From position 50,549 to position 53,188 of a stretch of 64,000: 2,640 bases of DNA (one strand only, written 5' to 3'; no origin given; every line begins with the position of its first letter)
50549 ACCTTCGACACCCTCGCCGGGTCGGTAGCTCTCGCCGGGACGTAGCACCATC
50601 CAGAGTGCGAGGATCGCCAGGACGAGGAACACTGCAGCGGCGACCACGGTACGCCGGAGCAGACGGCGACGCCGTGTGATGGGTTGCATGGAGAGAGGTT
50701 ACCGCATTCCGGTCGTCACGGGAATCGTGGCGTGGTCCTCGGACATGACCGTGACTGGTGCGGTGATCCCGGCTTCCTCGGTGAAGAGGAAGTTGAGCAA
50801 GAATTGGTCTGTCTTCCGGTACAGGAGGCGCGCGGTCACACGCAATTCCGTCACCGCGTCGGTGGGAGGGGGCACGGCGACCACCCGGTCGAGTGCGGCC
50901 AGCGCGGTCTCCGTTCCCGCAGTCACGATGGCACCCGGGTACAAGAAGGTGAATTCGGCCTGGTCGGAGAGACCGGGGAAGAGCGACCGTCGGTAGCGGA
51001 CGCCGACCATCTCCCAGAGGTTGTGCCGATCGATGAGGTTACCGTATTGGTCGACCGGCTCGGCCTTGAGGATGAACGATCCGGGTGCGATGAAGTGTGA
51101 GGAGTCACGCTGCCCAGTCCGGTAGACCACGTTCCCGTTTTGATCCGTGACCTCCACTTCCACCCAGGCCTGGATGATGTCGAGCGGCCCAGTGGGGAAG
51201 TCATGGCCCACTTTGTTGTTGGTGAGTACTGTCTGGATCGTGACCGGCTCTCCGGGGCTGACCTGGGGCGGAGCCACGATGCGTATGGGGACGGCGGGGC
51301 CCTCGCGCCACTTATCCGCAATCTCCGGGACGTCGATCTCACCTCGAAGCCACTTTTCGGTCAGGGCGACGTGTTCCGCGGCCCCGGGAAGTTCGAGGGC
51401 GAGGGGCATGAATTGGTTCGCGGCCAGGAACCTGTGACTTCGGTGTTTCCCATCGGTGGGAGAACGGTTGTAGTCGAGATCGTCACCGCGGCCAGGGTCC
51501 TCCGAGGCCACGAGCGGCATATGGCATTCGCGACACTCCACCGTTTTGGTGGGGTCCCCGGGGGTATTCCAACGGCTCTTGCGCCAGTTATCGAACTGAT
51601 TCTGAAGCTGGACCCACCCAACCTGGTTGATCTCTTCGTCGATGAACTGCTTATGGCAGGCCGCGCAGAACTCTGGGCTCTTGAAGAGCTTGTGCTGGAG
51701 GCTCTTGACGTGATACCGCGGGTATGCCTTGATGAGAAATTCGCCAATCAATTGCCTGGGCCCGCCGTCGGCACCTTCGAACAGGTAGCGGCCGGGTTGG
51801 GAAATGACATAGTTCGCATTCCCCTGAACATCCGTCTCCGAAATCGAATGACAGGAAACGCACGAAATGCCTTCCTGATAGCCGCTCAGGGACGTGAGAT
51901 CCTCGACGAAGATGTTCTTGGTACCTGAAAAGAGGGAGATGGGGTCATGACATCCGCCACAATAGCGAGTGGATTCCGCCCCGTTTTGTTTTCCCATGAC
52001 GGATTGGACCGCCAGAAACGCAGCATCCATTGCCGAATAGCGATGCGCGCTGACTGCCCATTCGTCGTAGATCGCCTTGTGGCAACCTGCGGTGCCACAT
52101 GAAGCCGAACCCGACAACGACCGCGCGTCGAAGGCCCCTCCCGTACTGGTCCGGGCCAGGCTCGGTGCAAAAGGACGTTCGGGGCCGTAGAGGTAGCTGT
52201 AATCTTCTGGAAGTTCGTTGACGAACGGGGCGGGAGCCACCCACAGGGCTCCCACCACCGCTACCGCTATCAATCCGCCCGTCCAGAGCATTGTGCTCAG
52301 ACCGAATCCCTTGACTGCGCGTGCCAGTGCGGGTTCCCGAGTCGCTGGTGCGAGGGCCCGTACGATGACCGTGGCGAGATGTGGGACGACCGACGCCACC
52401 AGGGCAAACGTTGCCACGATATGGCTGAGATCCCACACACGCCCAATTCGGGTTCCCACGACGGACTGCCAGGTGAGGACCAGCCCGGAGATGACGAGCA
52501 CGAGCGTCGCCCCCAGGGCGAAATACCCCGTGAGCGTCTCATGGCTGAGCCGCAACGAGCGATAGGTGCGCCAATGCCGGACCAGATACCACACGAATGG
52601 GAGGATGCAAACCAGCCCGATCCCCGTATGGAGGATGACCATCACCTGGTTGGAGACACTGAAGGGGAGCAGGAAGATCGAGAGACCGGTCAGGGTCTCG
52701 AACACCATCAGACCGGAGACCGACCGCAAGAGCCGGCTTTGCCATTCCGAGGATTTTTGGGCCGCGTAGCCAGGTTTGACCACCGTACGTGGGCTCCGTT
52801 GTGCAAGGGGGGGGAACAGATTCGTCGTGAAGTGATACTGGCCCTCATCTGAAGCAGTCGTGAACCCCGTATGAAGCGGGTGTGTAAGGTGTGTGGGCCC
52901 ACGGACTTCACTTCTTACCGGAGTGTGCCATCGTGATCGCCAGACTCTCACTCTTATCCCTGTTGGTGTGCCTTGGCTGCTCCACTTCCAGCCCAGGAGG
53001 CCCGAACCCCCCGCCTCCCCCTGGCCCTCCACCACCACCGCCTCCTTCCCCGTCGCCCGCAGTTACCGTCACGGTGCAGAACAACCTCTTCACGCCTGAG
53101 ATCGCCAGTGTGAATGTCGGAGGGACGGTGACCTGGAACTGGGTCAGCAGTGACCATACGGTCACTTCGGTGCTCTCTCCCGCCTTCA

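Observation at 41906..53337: Candidate undescribed envelope redox module: three CRTAC1/UnbV FG-GAP proteins, an UnbU-like membrane protein, a membrane-anchored multihaem cytochrome and a lipoprotein cupredoxin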

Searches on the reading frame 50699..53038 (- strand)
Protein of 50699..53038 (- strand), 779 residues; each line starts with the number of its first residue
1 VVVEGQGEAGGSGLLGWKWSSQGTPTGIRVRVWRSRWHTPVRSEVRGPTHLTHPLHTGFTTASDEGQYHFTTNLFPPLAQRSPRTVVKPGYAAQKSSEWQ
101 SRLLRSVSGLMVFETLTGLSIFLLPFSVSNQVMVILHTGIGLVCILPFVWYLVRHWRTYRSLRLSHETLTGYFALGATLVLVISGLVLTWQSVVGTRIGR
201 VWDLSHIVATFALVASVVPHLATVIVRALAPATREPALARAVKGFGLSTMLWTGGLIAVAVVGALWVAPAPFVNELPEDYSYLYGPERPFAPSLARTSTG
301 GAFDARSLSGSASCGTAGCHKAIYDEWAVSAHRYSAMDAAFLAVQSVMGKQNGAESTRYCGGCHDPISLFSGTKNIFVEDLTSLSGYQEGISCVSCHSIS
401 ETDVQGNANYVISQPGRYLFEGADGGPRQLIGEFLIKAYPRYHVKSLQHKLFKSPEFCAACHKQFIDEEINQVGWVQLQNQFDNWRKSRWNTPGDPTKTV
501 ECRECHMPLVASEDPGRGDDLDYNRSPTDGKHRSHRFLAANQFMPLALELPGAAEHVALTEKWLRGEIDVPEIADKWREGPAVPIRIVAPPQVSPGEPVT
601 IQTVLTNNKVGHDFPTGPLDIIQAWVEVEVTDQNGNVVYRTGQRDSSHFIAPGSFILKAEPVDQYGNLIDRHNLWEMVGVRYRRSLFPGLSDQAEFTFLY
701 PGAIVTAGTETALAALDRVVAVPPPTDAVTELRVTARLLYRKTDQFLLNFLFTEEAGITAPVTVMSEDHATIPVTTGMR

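Call 3: search_protein_families(library=pfam, proteins=[window:50699-53038:-], max_evalue=0.01)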
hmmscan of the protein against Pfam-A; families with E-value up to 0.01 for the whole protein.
window:50699-53038:- (779 aa): 4 families
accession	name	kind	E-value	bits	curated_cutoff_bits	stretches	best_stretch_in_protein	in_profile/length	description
PF13435.11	Cytochrome_C554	-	6.3e-07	30.7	20.8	1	318-398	4-84/84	Cytochrome c554 and c-prime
PF14522.11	Cytochrome_C7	-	0.00049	20.3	24.8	0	318-398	18-67/67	Cytochrome c7 and related cytochrome c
PF22113.1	Mtrc-MtrF_II-IV_dom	-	0.0014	18.6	30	0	392-508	83-165/176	Outer membrane cytochrome MtrC/MtrF-like, domains II/IV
PF14537.11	Cytochrom_c3_2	-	0.0025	18.7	25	0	352-402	21-69/79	Cytochrome c3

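Call 4: search_protein_families(library=ncbifam, proteins=[window:50699-53038:-], max_evalue=0.01)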
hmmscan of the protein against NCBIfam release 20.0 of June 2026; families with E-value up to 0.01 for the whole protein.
window:50699-53038:- (779 aa): 2 families
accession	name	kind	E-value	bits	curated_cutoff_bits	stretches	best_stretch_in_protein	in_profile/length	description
NF040886.1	cyt_C_like_Sec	equivalog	6.1e-06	25.1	250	0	313-341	47-73/423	multiheme c-type cytochrome (seleno)protein ExtKL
TIGR03507.1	decahem_SO1788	subfamily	0.0016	17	209.3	0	356-507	488-625/672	OmcA/MtrC family decaheme c-type cytochrome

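Call 16: find_homologous_proteins(query=window:50699-52783:-, max_evalue=0.001)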
Query window:50699-52783:- (694 aa): 3423 proteins with E <= 0.001 among 8000 candidates; the best 120 are listed.
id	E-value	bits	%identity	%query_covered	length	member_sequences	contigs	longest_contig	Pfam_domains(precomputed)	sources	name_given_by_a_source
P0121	0.0e+0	1612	100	100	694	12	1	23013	PF13435.12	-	-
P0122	0.0e+0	1160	71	99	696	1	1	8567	PF13435.12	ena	-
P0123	0.0e+0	1157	71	99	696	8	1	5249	PF13435.12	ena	-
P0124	0.0e+0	1155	70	100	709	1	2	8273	PF13435.12,PF22113.2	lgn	-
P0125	0.0e+0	1151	71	99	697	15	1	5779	PF13435.12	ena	-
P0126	0.0e+0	1138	69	100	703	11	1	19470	PF13435.12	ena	-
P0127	0.0e+0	1133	70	99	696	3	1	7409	PF13435.12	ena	-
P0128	0.0e+0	1130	68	100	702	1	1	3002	PF13435.12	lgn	-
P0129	0.0e+0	1129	68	100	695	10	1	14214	-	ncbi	-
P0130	0.0e+0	1129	69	99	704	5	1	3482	PF13435.12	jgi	jgi:hypothetical protein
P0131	0.0e+0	1128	69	100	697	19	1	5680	PF13435.12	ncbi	-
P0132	0.0e+0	1128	70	100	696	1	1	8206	PF13435.12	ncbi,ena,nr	ncbi:MAG TPA: multiheme c-type cytochrome [Gemmatimonadales bacterium]|nr:multiheme c-type cytochrom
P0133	0.0e+0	1124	68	100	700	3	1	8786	PF13435.12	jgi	jgi:hypothetical protein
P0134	0.0e+0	1123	68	100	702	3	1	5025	PF13435.12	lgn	-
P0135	0.0e+0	1122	69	99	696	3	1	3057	PF13435.12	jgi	-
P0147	0.0e+0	1114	67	99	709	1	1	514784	PF13435.12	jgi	jgi:hypothetical protein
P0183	0.0e+0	1089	68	98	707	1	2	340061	PF13435.12,PF22113.2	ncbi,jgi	jgi:hypothetical protein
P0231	0.0e+0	1078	67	99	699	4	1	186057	PF13435.12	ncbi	-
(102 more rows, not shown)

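Call 17: find_encoding_contigs(protein=P0147, flank=8000, max_places=1)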
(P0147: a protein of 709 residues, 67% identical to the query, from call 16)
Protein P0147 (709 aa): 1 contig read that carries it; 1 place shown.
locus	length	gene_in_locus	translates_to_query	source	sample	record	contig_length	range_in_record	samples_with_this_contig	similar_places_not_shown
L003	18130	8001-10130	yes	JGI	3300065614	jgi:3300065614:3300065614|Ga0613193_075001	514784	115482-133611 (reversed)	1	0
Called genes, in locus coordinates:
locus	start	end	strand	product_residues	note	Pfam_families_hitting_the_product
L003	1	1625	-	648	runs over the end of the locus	PF26550:Tricorn_2nd (faint), PF00326:Peptidase_S9, PF01738:DLH (faint)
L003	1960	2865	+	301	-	PF06439:3keto-disac_hyd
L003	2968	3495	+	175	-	-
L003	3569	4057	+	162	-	PF00571:CBS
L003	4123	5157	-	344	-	PF09587:PGA_cap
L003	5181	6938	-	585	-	PF13439:Glyco_transf_4 (weak), PF00534:Glycos_transf_1, PF13692:Glyco_trans_1_4 (weak), PF00534:Glycos_transf_1, PF13692:Glyco_trans_1_4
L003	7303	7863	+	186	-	PF00881:Nitroreductase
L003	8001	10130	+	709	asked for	PF13435:Cytochrome_C554 (faint)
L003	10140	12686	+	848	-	PF01839:FG-GAP (faint), PF13517:FG-GAP_3, PF13432:TPR_16 (faint), PF13517:FG-GAP_3, PF07593:UnbV_ASPIC, PF00515:TPR_1 (faint), PF07719:TPR_2 (faint), PF13174:TPR_6 (faint), +5 more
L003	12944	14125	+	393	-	PF00365:PFK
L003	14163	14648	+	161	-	-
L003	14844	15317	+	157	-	-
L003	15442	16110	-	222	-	PF24096:DUF7379 (weak), PF06028:DUF915 (faint), PF00561:Abhydrolase_1 (faint), PF01674:Lipase_2, PF02089:Palm_thioest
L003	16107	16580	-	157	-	PF00160:Pro_isomerase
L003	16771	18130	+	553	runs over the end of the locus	PF03571:Peptidase_M49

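Call 18: find_encoding_contigs(protein=P0183, flank=8000, max_places=1)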
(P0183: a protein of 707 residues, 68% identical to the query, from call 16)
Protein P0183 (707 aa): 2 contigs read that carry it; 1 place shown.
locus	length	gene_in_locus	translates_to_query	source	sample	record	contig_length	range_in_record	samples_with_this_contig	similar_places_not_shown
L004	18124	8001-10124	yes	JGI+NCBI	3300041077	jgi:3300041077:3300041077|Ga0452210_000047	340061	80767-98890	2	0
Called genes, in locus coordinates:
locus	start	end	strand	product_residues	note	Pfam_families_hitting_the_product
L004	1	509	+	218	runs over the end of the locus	PF00440:TetR_N, PF17932:TetR_C_24, PF17935:TetR_C_27 (weak)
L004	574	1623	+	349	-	PF00378:ECH_1, PF16113:ECH_2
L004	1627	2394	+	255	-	PF00378:ECH_1, PF16113:ECH_2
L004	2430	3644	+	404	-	PF06050:HGD-D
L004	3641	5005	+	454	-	PF06050:HGD-D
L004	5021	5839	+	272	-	PF01869:BcrAD_BadFG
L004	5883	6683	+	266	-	PF01869:BcrAD_BadFG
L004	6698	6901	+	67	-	-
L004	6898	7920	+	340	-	PF08240:ADH_N, PF01262:AlaDh_PNT_C (faint), PF00107:ADH_zinc_N, PF13602:ADH_zinc_N_2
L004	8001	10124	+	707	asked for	PF13435:Cytochrome_C554 (faint), PF22113:Mtrc-MtrF_II-IV_dom (faint)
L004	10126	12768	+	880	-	PF01839:FG-GAP (faint), PF00515:TPR_1 (faint), PF07719:TPR_2 (faint), PF13431:TPR_17 (faint), PF13517:FG-GAP_3, PF07593:UnbV_ASPIC, PF13174:TPR_6 (faint), PF13432:TPR_16 (weak), +4 more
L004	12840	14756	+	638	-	PF01558:POR, PF01855:POR_N, PF17147:PFOR_II (faint)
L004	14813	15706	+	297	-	PF02775:TPP_enzyme_C, PF12367:PFO_beta_C (weak)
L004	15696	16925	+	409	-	-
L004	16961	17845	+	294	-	PF04060:FeS, PF14697:Fer4_21 (weak)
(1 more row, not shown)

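Call 19: find_encoding_contigs(protein=P0231, flank=8000, max_places=1)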
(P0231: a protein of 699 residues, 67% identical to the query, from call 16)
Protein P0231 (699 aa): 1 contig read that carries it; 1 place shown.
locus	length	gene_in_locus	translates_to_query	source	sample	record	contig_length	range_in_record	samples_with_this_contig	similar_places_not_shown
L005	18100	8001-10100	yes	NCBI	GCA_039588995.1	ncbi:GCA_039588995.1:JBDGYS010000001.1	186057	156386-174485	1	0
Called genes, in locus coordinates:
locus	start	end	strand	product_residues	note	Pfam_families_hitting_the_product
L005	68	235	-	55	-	-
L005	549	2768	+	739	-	PF03176:MMPL, PF02460:Patched (faint), PF12349:Sterol-sensing (weak), PF03176:MMPL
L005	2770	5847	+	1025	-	PF00202:Aminotran_3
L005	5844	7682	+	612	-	PF00501:AMP-binding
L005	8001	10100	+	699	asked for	PF13435:Cytochrome_C554 (faint)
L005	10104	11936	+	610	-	PF01839:FG-GAP (faint), PF13517:FG-GAP_3, PF07593:UnbV_ASPIC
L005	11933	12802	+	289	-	PF13424:TPR_12 (faint), PF00515:TPR_1 (faint), PF07719:TPR_2 (faint), PF13174:TPR_6 (faint), PF13432:TPR_16, PF14559:TPR_19, PF13414:TPR_11 (weak), PF13432:TPR_16, +3 more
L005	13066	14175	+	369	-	PF00072:Response_reg, PF13487:HD_5, PF01966:HD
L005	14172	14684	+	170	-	-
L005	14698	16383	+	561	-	PF00672:HAMP (weak), PF00512:HisKA, PF02518:HATPase_c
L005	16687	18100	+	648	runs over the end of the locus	PF00933:Glyco_hydro_3, PF01915:Glyco_hydro_3_C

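Call 20: search_solved_structures(query=window:50699-52783:-, max_evalue=1, show_alignments=2)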
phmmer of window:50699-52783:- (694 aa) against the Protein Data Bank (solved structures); distinct sequences matched with E-value up to 1: 6.
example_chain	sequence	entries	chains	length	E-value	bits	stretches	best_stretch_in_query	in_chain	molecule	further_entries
5ze8_A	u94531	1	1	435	0.0034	18.8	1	231-316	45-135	cytochrome c552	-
8kde_1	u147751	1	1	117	0.18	13.1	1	138-230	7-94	Photosystem II repair factor 2 (PRF2)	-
4h2h_A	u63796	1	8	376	0.22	12.8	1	177-284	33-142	Mandelate racemase/muconate lactonizing enzyme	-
2pmq_A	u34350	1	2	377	0.22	12.8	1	177-284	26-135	Mandelate racemase/muconate lactonizing enzyme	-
3cyr_A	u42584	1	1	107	0.64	11.3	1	267-313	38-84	CYTOCHROME C3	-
1gm4_A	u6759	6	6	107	0.77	11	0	267-313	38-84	CYTOCHROME C3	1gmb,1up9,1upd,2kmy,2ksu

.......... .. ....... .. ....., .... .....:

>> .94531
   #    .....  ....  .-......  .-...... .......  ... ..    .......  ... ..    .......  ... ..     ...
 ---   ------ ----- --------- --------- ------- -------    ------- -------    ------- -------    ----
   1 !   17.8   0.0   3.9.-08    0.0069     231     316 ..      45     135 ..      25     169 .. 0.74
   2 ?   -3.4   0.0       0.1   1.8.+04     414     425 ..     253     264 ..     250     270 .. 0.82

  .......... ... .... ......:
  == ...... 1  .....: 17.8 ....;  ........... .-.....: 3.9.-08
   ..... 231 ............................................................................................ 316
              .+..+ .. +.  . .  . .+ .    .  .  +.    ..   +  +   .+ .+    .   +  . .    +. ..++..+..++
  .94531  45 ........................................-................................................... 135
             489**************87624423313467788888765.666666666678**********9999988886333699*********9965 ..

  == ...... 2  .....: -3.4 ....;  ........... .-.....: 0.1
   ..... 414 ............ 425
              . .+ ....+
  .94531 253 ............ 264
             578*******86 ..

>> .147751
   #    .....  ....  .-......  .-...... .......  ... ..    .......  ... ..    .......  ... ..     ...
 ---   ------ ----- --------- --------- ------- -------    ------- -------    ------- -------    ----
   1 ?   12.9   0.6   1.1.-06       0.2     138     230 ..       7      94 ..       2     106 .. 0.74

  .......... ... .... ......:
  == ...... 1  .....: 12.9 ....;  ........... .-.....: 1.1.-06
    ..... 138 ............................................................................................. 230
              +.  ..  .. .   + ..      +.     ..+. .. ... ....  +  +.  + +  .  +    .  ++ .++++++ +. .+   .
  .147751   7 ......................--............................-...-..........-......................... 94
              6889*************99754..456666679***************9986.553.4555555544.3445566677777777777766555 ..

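Call 44: search_protein_representatives(protein=window:50699-52783:-)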
Query: 694 residues. Proteins with E-value up to 0.001 (for the whole library): 3122; up to 1e-10: 1572; up to 1e-30: 461. The best 150 are listed.
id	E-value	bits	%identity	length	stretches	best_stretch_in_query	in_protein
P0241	3.6e-252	855.0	56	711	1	13-691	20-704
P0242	8.2e-200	681.9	47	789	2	213-691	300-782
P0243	1.3e-199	681.3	52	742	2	203-689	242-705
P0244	6.9e-164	563.2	48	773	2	208-686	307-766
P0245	2.2e-160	551.6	45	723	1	13-618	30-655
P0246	5.3e-154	530.5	65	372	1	7-369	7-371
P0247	1.6e-152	525.6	45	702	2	11-616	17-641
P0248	3.6e-147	507.9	41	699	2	22-617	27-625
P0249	2.6e-138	478.6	54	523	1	27-422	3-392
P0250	3.5e-137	474.9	40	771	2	213-689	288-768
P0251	3.0e-136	471.8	50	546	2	209-491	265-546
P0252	4.0e-135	468.1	45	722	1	11-560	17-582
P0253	1.1e-133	463.3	48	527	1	14-502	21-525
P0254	1.6e-131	456.2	42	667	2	16-616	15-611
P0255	1.9e-123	429.5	47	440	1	245-690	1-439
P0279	5.8e-76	272.6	33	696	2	4-619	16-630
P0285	1.2e-73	264.9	33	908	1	14-616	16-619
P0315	5.1e-64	233.1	29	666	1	19-623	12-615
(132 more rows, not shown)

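Call 49: find_related_loci(query=A3, collection=genome_contigs, flank=10000)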
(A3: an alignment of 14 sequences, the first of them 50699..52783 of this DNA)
Query A3 (694 aa) in genome_contigs; peptide patterns used: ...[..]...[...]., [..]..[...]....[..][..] (x = any residue, [..] = any of these).
599 stretches matched a pattern (row limit reached: there are more); 564 encode a relative of the query (tblastn E <= 1e-3); the best 80 are kept; 80 distinct loci.
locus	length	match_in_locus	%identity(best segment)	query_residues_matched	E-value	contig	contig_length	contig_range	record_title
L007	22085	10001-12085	68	5-690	0e+0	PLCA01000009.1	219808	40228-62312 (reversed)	MAG: Gemmatimonadetes bacterium isolate palsa_1239 73.20111000_P3M.22_contig_280, whole genome shotgun sequence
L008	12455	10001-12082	68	1-692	0e+0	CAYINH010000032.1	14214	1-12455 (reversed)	MAG TPA_asm: uncultured Gemmatimonadaceae bacterium isolate ERP119705_co25_332 genome assembly, contig: NODE_3225_length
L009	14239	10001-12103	68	1-692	0e+0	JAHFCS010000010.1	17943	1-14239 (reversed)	MAG: Gemmatimonadetes bacterium isolate nzgw227 NODE_5765_length_17944_cov_2.839140, whole genome shotgun sequence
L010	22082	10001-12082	69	1-692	0e+0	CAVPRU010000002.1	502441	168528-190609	MAG: uncultured Gemmatimonadales bacterium isolate MFD09964.bin.1.80 genome assembly, contig: contig_12407, whole genome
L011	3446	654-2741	69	1-692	0e+0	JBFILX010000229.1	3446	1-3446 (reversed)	MAG: Gemmatimonadales bacterium isolate Mix_sand12.2021.10.G.10 k141_259121_length_3446_cov_17.6469, whole genome shotgu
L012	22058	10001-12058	69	8-689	0e+0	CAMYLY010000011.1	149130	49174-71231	MAG: uncultured Gemmatimonadales bacterium isolate ES_M_Gemmatimonadota_04 genome assembly, contig: scaffold_202, whole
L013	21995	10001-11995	68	6-692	0e+0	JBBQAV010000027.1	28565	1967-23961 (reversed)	MAG: Gemmatimonadales bacterium isolate Co_metawrap_1437 Cmw_1437_k141_24851647_length_28565_cov_15.7091, whole genome s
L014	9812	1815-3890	67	10-692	0e+0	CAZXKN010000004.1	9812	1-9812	MAG TPA_asm: uncultured Gemmatimonadaceae bacterium isolate binchicken_co279_228 genome assembly, contig: k141_3291799,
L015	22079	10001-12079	68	1-689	0e+0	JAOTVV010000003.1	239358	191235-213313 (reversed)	MAG: Gemmatimonadota bacterium isolate 13_May_SF_Bin58 13_May_SF_Bin58_scaffold_17_c1, whole genome shotgun sequence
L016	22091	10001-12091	66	7-691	0e+0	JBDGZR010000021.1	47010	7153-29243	MAG: Gemmatimonadota bacterium isolate M3-38_Bin_47 M3-38_Bin_47_scaffold_8008, whole genome shotgun sequence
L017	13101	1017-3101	67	10-691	0e+0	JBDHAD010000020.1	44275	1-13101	MAG: Gemmatimonadota bacterium isolate M3-44_Bin_137 M3-44_Bin_137_scaffold_2046, whole genome shotgun sequence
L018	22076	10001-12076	69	1-689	0e+0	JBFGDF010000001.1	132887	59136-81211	MAG: Gemmatimonadales bacterium isolate Mix_sand02.2020.12.D.33 k141_2454211_length_132887_cov_13.9255, whole genome sho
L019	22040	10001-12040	66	10-689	0e+0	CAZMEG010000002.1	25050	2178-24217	MAG TPA_asm: uncultured Cytophagia bacterium isolate SRP162660_co1_270 genome assembly, contig: NODE_656_length_25050_co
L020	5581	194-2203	66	1-692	0e+0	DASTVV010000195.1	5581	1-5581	MAG TPA_asm: Gemmatimonadaceae bacterium isolate SMAG_U2368 k141_728331, whole genome shotgun sequence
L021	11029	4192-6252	67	13-689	0e+0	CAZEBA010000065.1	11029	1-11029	MAG TPA_asm: uncultured Gemmatimonadota bacterium isolate SRP321284_co1_122 genome assembly, contig: NODE_7673_length_11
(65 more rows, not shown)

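Call 54: predict_structure(alignment_id=A2)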
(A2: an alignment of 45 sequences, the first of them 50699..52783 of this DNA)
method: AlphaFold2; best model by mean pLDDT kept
length: 694 residues; sequences in the alignment: 45
mean_pLDDT: 88.9   pTM: 0.86
mean pLDDT of the five models: 88.9, 88.0, 87.2, 86.8, 86.5
residues with pLDDT >= 90: 497; 70-90: 143; 50-70: 19; < 50: 35
segments of 3 or more residues with pLDDT < 50: 1-11, 618-632, 634-640
pLDDT, mean of each block of 10 residues (from residue 1): 43 74 93 96 96 95 91 90 93 96 95 92 97 88 65 76 93 94 89 94 96 96 93 92 92 89 93 95 94 83 93 95 96 90 95 93 90 94 91 93 94 92 93 86 92 83 90 93 89 89 95 94 93 89 95 94 94 94 91 91 96 71 44 47 84 95 91 93 96 57
secondary structure, 60 per line:
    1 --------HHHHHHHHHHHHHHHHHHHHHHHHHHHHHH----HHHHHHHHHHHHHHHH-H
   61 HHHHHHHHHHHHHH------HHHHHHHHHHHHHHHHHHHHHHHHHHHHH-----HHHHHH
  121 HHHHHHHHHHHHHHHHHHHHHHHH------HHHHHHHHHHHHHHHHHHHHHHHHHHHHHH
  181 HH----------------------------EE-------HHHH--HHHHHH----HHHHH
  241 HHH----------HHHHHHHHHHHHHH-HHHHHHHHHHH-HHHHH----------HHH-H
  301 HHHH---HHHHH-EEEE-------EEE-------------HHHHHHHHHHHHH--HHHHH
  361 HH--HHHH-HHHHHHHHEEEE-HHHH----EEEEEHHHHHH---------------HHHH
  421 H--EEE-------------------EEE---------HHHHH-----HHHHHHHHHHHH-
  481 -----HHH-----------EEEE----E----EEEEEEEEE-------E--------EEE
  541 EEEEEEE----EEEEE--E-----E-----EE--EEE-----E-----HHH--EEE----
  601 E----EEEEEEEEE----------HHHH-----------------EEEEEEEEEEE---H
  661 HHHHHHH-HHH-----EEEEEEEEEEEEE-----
elements in order (helices of 4 or more, strands of 3 or more residues): H9-38 H43-58 H60-74 H81-109 H115-144 H151-182 H220-223 H226-231 H236-243 H254-267 H269-279 H281-285 H300-304 H308-312 E314-317 E325-327 H341-353 H356-362 H365-368 H370-377 E378-381 H383-386 E391-395 H396-401 H417-421 E424-426 E446-448 H458-462 H468-479 E500-503 E513-521 E538-547 E552-556 E575-577 E594-596 E606-614 H625-628 E646-656 H660-667 E677-689
